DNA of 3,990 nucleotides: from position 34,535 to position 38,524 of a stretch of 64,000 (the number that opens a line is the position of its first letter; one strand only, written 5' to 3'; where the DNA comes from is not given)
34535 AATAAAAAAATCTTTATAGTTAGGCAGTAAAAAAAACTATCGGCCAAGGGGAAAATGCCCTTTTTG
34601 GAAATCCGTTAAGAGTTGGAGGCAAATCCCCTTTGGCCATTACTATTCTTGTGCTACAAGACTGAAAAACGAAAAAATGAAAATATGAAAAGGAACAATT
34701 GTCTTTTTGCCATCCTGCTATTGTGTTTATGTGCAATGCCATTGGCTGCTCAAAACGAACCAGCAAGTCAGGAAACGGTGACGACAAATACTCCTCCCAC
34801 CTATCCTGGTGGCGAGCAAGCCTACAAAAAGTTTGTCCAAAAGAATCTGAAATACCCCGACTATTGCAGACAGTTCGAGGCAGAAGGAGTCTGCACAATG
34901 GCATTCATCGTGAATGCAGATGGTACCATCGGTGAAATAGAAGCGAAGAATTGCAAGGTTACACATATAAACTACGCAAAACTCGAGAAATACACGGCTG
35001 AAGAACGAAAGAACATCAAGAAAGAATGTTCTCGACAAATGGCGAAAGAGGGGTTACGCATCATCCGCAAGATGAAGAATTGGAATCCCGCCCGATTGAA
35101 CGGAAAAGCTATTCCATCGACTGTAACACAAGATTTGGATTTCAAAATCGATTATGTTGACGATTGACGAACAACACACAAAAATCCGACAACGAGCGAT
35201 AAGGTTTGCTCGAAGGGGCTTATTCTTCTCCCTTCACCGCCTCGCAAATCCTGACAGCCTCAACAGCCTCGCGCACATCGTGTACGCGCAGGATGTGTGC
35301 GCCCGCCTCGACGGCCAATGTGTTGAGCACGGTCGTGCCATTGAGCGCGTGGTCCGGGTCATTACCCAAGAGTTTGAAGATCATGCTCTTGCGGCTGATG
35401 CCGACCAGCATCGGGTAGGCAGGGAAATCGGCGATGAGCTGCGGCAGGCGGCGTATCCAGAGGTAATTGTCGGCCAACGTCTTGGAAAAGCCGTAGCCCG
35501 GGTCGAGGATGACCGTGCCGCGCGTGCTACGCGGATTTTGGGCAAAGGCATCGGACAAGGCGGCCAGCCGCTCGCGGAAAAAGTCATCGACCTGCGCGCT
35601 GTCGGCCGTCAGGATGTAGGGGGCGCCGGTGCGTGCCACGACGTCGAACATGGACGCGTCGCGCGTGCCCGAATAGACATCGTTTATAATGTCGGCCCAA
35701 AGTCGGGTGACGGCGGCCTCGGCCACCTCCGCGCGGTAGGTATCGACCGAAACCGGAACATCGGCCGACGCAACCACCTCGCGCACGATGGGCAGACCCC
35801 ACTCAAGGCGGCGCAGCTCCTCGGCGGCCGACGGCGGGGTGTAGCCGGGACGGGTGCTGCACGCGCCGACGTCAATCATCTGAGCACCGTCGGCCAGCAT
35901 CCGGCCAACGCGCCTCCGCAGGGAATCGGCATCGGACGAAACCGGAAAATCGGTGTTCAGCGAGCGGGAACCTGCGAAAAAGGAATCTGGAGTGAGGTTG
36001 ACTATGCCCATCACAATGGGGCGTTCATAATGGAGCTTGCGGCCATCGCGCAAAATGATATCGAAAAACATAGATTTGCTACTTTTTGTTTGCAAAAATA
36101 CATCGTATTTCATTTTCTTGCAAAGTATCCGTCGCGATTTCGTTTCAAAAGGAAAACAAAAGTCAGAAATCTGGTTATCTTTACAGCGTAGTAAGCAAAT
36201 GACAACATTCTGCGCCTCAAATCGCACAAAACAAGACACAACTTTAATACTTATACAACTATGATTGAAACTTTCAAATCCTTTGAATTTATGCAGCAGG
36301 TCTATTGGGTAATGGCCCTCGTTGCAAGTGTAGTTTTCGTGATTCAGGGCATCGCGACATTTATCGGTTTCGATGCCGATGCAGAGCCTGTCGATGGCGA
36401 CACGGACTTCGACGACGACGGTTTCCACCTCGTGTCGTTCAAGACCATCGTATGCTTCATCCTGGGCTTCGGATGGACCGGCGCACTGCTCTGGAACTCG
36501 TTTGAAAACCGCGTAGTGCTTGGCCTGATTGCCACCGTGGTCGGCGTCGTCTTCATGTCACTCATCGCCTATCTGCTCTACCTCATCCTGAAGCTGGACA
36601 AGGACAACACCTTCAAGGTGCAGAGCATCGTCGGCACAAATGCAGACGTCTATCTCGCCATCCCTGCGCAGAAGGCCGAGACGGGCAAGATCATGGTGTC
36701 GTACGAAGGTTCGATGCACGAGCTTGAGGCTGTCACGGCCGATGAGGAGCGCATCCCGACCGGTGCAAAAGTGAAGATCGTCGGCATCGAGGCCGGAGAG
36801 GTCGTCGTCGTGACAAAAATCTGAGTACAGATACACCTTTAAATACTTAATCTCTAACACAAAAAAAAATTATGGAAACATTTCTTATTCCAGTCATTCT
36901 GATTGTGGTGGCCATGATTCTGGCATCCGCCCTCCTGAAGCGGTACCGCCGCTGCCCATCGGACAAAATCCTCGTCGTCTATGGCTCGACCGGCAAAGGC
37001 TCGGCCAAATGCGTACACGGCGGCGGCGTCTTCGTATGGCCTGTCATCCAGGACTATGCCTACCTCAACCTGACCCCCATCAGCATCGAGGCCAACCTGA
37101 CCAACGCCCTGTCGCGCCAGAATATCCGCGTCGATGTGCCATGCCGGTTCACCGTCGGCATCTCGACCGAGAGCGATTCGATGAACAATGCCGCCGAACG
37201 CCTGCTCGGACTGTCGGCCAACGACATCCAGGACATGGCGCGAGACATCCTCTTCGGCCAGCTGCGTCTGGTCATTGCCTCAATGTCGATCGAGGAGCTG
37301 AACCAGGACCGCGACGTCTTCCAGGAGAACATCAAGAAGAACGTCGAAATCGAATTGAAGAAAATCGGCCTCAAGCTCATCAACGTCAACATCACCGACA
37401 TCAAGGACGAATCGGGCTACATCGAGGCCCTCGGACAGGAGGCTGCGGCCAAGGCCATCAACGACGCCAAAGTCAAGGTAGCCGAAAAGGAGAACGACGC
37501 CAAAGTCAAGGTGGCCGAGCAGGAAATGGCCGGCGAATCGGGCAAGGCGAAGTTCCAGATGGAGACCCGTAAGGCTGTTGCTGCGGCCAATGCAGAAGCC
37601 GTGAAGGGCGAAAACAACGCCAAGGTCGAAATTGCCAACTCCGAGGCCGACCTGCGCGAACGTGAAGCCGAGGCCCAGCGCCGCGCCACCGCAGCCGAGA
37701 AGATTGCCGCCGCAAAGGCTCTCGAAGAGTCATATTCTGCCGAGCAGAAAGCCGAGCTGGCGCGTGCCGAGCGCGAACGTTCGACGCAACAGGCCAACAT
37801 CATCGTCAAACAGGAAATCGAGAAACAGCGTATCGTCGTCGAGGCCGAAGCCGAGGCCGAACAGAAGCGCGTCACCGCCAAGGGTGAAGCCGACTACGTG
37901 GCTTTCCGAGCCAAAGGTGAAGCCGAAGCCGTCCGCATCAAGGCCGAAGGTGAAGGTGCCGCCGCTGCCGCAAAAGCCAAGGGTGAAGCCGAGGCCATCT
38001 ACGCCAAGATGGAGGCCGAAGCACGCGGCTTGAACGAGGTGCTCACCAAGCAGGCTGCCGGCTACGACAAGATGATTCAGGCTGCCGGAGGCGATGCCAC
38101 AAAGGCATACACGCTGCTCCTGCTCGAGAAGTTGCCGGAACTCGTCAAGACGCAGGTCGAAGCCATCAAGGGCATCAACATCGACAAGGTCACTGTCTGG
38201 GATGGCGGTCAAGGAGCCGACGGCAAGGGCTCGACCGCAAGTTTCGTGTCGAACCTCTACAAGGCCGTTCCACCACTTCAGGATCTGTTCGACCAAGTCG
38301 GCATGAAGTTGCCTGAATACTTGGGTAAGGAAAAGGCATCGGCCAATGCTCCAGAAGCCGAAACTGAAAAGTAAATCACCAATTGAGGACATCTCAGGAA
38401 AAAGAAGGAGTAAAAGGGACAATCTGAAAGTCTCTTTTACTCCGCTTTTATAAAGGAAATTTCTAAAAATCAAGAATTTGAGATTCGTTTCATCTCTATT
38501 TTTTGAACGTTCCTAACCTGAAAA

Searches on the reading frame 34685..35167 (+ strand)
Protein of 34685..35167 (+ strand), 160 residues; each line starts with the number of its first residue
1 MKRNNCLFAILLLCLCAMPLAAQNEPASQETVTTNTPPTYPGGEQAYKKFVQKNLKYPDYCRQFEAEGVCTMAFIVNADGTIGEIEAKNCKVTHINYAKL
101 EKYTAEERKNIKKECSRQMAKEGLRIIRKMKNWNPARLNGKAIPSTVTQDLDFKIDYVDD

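Call 12: search_protein_families(library=pfam, proteins=[window:34685-35167:+], max_evalue=0.01)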
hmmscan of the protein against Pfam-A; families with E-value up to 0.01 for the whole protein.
window:34685-35167:+ (160 aa): 1 family
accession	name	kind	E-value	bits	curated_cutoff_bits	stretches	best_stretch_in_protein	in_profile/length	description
PF03544.19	TonB_C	-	9.4e-08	32.8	24.6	0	54-88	2-36/79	Gram-negative bacterial TonB protein C-terminal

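Call 30: find_homologous_proteins(query=window:34685-35167:+, max_evalue=1e-10)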
Query window:34685-35167:+ (160 aa): 5 proteins with E <= 1e-10 among 10 candidates.
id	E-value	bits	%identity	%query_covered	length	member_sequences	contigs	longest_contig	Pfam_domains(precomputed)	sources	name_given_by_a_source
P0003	9.2e-92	322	100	89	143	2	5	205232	PF03544.20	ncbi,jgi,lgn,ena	jgi:protein TonB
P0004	1.0e-78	280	81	94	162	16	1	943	PF03544.20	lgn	-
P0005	7.0e-50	186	54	95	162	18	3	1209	PF03544.20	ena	-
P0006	4.4e-48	181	53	96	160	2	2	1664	PF03544.20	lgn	-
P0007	1.2e-29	121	63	59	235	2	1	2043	PF03544.20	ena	-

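Call 31: find_encoding_contigs(protein=P0003, flank=10000, max_places=10)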
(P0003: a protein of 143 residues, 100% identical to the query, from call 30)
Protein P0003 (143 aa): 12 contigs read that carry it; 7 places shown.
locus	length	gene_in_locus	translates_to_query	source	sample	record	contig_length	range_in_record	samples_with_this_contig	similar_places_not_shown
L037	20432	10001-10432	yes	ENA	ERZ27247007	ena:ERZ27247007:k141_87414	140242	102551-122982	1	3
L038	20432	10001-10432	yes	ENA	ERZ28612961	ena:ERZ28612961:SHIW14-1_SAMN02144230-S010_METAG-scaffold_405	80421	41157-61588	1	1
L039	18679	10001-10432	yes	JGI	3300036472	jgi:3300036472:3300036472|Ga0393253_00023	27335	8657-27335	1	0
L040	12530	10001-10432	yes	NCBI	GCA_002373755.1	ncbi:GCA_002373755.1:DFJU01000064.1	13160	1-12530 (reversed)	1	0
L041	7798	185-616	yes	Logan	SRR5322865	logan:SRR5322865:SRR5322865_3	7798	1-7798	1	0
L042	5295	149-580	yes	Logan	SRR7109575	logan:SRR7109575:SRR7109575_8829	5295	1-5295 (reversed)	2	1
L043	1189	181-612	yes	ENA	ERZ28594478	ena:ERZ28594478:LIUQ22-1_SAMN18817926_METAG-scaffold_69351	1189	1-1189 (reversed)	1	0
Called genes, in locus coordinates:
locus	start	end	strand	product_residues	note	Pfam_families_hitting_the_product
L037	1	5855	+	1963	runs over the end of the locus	PF13290:CHB_HEX_C_1 (weak), PF04234:CopC (faint)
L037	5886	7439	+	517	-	PF18998:Flg_new_2 (faint), PF09479:Flg_new (faint)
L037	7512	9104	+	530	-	PF13149:Mfa_like_1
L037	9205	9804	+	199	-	-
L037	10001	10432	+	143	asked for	PF03544:TonB_C (faint)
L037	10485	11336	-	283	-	PF00809:Pterin_bind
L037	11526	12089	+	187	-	-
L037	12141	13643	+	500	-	PF01145:Band_7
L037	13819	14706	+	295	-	PF01966:HD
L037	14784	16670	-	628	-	PF13522:GATase_6, PF13537:GATase_7, PF01380:SIS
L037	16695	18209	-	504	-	PF16314:DUF4954, PF25084:LbH_EIF2B, PF16314:DUF4954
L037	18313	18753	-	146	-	PF04892:VanZ-LLP1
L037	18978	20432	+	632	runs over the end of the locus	PF02784:Orn_Arg_deC_N, PF17810:Arg_decarb_HB, PF17944:Arg_decarbox_C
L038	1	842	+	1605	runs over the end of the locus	PF02837:Glyco_hydro_2_N, PF22666:Glyco_hydro_2_N2 (faint), PF01301:Glyco_hydro_35, PF02449:Glyco_hydro_42 (weak)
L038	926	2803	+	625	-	PF01835:MG2 (faint)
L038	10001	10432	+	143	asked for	PF03544:TonB_C (faint)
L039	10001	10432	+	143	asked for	PF03544:TonB_C (faint)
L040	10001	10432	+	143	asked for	PF03544:TonB_C (faint)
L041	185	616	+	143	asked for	PF03544:TonB_C (faint)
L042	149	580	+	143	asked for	PF03544:TonB_C (faint)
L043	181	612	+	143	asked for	PF03544:TonB_C (faint)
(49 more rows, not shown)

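Call 32: find_encoding_contigs(protein=P0004, flank=6000, max_places=6)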
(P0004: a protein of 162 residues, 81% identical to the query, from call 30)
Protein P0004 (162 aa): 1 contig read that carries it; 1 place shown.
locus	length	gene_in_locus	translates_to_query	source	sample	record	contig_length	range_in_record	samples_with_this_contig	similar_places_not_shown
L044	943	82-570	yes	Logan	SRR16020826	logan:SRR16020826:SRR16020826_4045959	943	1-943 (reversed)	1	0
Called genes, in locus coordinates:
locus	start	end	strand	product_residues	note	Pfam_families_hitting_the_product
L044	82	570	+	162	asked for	PF03544:TonB_C (faint)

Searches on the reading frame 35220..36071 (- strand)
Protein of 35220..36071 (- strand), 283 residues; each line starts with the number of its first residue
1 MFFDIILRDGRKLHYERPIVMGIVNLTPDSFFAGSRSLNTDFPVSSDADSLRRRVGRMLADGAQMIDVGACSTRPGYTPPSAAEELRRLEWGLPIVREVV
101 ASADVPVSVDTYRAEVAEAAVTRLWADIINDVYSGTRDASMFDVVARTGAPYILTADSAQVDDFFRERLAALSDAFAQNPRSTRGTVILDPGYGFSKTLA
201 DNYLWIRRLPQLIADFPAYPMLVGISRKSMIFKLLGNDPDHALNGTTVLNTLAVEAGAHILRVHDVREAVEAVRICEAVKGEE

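Call 29: search_protein_families(library=pfam, proteins=[window:35220-36071:-], max_evalue=0.001)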
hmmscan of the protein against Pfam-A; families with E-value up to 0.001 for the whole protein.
window:35220-36071:- (283 aa): 1 family
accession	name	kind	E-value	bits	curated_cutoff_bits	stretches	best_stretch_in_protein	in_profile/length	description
PF00809.28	Pterin_bind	-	4.7e-51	174.2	25.5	1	21-264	1-244/244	Pterin binding enzyme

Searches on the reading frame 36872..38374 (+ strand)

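Call 29: search_protein_families(library=pfam, proteins=[window:36872-38374:+], max_evalue=0.001)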
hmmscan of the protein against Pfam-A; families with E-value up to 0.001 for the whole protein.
window:36872-38374:+ (500 aa): 1 family
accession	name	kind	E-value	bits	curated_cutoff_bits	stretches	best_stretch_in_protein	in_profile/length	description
PF01145.31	Band_7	-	5.4e-29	101.9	23.6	1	29-207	4-175/176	SPFH domain / Band 7 family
